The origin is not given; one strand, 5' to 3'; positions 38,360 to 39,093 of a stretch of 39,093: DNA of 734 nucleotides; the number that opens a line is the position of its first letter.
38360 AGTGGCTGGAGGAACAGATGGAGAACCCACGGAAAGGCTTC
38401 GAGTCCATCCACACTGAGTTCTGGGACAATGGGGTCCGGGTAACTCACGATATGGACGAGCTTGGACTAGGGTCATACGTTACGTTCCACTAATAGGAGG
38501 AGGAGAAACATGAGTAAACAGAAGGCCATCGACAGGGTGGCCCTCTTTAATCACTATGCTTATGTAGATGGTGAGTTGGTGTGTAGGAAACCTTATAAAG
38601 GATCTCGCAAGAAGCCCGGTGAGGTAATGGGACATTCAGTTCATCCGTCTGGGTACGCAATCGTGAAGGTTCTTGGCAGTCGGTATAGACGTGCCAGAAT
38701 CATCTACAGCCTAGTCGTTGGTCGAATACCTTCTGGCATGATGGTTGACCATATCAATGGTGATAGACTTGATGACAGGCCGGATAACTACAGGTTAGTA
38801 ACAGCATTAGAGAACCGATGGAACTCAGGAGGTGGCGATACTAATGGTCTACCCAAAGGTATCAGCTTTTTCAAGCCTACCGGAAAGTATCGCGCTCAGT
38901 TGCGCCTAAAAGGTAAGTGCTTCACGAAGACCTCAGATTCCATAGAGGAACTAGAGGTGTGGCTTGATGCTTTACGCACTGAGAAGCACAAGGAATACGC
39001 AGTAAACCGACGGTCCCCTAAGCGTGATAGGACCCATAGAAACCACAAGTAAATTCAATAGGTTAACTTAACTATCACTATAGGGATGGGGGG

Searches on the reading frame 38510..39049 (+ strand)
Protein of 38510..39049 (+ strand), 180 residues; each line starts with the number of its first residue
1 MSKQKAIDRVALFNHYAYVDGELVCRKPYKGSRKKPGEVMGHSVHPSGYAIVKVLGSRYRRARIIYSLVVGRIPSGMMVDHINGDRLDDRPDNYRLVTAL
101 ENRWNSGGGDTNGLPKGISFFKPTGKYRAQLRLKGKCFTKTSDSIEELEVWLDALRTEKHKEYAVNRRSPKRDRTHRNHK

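Call 16: search_protein_families(library=pfam, proteins=[window:38510-39049:+], max_evalue=0.1)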
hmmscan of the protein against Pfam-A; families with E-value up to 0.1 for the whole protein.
window:38510-39049:+ (180 aa): 1 family
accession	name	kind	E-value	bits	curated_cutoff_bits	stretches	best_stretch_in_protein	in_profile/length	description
PF13392.12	HNH_3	-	1.8e-14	53.5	24.8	1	63-102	5-44/46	HNH endonuclease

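Call 43: search_protein_families(library=pfam, proteins=[window:38510-39049:+], max_evalue=10)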
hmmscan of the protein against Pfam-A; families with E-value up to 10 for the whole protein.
window:38510-39049:+ (180 aa): 2 families
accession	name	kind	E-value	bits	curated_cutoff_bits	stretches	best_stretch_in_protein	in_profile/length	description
PF13392.12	HNH_3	-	1.8e-14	53.5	24.8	1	63-102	5-44/46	HNH endonuclease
PF05038.18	Cytochrom_B558a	-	0.25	11.4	25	1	13-84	37-109/184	Cytochrome Cytochrome b558 alpha-subunit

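Call 58: search_protein_families(library=phrogs, proteins=[window:38510-39049:+], max_evalue=0.00001)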
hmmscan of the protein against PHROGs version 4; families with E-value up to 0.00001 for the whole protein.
window:38510-39049:+ (180 aa): 9 families
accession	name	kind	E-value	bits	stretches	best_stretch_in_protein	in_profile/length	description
phrog_99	-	DNA, RNA and nucleotide metabolism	6.6e-40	138.9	1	3-177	105-277/383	HNH endonuclease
phrog_4578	-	DNA, RNA and nucleotide metabolism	7.1e-20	72.2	1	67-168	20-123/130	HNH endonuclease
phrog_3593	-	DNA, RNA and nucleotide metabolism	7.7e-11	43.1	1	44-160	78-197/210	HNH endonuclease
phrog_826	-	DNA, RNA and nucleotide metabolism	1.3e-09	39.1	1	45-104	93-156/281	HNH endonuclease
phrog_59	-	DNA, RNA and nucleotide metabolism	7.9e-09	36.4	1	26-103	159-232/423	HNH endonuclease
phrog_374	-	DNA, RNA and nucleotide metabolism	2.4e-08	34.2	1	75-165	322-412/617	HNH endonuclease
phrog_36769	-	unknown function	1.2e-07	32.4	1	69-141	248-317/367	-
phrog_1492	-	DNA, RNA and nucleotide metabolism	1.2e-07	32.2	1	31-103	79-156/414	HNH endonuclease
phrog_959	-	DNA, RNA and nucleotide metabolism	6.9e-06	26.9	0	36-102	31-102/138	HNH endonuclease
